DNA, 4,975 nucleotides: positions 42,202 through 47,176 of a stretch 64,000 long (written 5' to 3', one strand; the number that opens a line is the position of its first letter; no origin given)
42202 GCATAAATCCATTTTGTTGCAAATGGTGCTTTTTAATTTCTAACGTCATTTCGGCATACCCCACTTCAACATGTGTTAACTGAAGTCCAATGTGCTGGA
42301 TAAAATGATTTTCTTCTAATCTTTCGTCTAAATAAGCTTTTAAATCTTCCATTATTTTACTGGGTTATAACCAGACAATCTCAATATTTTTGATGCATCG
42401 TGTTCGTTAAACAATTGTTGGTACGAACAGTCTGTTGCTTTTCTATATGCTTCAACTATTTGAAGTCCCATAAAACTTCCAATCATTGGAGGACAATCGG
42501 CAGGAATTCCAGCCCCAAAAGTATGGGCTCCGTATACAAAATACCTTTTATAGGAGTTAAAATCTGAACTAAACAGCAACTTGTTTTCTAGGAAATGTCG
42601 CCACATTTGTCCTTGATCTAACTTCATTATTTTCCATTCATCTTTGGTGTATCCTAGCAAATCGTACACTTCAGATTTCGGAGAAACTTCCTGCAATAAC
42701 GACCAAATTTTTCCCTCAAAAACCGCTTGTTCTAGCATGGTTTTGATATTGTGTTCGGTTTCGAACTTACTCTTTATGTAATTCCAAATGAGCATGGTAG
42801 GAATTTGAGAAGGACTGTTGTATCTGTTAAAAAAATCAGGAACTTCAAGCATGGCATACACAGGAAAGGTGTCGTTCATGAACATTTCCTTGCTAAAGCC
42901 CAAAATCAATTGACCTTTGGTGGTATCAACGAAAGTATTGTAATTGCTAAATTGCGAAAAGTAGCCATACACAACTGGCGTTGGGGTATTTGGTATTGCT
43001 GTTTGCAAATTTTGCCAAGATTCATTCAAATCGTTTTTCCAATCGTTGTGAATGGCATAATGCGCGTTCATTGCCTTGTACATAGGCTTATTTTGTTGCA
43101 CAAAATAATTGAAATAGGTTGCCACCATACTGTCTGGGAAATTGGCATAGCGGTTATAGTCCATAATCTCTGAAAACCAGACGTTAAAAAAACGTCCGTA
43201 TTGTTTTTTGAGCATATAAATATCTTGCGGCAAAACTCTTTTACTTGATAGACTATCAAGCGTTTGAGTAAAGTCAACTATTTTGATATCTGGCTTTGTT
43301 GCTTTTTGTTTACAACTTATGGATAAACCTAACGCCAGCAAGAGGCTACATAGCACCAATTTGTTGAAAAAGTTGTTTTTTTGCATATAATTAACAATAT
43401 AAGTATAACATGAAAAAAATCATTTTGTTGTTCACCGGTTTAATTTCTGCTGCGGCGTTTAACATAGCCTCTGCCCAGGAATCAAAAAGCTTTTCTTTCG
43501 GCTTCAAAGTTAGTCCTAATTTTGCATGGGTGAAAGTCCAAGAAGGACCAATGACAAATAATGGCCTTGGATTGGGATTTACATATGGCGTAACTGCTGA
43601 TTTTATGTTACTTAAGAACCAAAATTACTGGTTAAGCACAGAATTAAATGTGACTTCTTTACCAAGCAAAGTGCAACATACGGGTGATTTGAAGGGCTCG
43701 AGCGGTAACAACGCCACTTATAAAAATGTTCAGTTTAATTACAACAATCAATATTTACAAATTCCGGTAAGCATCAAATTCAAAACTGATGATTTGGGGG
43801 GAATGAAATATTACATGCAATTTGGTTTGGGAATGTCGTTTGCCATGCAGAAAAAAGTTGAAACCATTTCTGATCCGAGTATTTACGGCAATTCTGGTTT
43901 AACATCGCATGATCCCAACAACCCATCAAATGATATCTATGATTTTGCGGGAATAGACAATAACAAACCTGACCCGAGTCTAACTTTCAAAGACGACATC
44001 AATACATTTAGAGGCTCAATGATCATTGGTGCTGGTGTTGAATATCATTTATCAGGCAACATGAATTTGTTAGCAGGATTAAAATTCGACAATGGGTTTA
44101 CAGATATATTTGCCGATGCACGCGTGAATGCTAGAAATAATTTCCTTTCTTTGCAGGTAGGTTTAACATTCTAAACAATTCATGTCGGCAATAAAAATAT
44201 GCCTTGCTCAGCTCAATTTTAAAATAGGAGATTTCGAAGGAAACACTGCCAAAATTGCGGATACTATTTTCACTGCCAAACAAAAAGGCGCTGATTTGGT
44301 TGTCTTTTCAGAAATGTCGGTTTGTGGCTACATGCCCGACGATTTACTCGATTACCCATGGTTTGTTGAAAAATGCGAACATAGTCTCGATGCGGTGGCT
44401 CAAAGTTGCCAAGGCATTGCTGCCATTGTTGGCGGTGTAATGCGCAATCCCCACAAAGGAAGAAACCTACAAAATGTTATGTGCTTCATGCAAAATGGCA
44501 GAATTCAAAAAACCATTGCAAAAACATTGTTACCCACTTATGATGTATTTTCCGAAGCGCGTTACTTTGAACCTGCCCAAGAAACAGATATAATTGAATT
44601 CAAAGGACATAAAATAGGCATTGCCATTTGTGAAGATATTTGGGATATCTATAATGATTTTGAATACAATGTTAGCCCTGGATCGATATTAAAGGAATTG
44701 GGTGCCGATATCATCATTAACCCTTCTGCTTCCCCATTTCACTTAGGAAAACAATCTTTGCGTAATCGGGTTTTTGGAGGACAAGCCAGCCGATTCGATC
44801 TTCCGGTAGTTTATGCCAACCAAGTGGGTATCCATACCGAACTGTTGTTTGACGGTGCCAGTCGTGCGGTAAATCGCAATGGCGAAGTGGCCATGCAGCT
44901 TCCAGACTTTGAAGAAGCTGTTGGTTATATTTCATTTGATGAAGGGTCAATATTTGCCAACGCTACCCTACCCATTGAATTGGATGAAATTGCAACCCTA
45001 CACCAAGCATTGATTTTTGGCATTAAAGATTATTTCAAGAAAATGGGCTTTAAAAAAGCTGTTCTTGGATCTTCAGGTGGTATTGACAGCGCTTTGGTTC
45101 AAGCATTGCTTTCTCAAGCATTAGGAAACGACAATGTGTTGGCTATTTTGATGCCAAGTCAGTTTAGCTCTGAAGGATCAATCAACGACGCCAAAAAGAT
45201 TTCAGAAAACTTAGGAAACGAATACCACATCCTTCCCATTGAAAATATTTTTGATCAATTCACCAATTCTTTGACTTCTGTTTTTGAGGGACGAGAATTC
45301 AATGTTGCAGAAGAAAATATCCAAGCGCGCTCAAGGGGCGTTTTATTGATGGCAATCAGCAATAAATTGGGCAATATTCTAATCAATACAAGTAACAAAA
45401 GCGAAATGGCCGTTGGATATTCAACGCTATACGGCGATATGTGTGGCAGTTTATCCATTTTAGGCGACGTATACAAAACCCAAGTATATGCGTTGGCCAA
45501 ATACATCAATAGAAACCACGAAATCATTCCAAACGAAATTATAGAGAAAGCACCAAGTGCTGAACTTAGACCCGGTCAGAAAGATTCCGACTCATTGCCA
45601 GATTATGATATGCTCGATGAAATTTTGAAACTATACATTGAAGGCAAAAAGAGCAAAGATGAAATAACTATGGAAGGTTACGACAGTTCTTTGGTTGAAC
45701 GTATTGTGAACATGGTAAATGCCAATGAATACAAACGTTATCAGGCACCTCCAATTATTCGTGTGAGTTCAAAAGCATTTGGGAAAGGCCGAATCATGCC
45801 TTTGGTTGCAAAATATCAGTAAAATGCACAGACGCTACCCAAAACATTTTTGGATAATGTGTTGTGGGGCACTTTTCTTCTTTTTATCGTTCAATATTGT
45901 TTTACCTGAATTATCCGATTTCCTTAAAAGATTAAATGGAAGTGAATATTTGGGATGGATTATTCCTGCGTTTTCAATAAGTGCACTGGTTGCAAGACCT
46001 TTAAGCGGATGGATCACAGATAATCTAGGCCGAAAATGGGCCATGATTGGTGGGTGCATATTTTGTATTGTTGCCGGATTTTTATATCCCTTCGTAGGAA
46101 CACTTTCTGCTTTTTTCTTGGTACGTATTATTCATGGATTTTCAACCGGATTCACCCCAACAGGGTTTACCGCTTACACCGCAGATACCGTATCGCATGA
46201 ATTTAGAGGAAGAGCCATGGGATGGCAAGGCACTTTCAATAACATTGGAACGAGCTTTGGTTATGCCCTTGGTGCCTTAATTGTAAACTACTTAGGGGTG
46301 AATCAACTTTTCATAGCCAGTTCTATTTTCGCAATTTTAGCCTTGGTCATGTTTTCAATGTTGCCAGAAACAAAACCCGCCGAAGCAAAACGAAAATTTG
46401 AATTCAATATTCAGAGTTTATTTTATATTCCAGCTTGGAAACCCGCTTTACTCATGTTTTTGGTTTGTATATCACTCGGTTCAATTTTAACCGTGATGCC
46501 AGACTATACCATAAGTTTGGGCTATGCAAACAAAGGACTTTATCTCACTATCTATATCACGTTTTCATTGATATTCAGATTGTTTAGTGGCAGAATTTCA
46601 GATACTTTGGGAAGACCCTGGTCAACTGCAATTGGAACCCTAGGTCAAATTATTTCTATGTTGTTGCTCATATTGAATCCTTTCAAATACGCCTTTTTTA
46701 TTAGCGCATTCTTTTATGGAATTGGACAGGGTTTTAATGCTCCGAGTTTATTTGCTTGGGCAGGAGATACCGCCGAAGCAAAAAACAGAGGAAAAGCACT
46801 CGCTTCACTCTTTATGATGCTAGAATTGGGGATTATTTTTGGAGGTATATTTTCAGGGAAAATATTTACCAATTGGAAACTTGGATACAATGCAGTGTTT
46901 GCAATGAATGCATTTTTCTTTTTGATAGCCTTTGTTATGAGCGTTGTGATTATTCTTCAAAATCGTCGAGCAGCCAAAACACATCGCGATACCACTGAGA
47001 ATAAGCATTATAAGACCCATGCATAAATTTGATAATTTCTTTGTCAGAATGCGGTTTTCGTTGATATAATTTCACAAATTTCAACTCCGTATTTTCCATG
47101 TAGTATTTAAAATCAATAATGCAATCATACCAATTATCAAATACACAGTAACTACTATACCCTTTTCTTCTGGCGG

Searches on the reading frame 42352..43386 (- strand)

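Call 94: search_protein_families(library=pfam, proteins=[window:42352-43386:-], max_evalue=0.0001)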
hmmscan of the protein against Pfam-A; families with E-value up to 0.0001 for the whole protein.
window:42352-43386:- (344 aa): 1 family
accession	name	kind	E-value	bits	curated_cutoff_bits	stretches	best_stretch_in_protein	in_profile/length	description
PF25594.1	GldB_lipo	-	2.4e-56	192.1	27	1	30-342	11-309/309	Gliding motility protein GldB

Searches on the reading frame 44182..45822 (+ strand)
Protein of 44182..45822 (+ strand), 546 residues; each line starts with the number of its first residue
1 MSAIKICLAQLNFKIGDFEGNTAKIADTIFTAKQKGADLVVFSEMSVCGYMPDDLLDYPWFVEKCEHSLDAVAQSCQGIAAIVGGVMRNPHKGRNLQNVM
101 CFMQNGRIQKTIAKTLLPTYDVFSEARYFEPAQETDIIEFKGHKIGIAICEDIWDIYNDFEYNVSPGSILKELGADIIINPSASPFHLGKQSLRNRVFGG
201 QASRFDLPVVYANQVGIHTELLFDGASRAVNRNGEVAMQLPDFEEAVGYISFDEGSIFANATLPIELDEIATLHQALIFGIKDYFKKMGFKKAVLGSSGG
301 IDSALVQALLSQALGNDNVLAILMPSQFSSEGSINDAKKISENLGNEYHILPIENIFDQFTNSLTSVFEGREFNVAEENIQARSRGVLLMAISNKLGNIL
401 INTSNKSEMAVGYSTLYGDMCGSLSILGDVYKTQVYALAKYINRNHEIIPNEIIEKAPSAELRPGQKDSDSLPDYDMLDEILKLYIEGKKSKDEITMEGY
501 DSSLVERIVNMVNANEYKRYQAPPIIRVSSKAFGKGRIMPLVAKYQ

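Call 94: search_protein_families(library=pfam, proteins=[window:44182-45822:+], max_evalue=0.0001)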
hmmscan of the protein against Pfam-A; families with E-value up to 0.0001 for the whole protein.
window:44182-45822:+ (546 aa): 2 families
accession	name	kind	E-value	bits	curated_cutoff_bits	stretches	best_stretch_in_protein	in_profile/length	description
PF02540.23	NAD_synthase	-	2e-75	253.5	21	1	276-521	4-241/242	NAD synthase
PF00795.27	CN_hydrolase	-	2e-22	80.2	23.2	1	6-253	2-247/256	Carbon-nitrogen hydrolase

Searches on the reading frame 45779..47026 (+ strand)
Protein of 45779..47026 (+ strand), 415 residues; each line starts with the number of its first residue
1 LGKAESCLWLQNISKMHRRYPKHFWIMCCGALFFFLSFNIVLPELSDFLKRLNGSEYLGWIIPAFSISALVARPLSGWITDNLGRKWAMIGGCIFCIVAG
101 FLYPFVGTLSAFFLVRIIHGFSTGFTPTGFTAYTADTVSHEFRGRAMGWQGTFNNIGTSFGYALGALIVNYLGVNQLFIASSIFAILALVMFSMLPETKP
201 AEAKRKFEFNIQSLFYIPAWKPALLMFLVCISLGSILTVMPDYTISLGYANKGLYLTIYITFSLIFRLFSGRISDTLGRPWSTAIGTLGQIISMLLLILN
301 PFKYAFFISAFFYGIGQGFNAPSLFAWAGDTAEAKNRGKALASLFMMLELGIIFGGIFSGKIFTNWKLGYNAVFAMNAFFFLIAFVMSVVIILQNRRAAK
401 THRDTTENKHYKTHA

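Call 94: search_protein_families(library=pfam, proteins=[window:45779-47026:+], max_evalue=0.0001)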
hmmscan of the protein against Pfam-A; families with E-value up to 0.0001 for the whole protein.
window:45779-47026:+ (415 aa): 4 families
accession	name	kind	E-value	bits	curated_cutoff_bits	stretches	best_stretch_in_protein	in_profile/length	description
PF07690.21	MFS_1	-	3.6e-56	191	33.4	2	27-249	1-234/347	Major Facilitator Superfamily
PF00083.30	Sugar_tr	-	1.4e-20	74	22.3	2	56-199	46-195/452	Sugar (and other) transporter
PF05977.19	MFS_3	-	1.1e-07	31.2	27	0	75-192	64-186/524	Transmembrane secretion effector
PF03209.21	PUCC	-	2.7e-05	23.8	21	0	309-403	93-186/401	PUCC protein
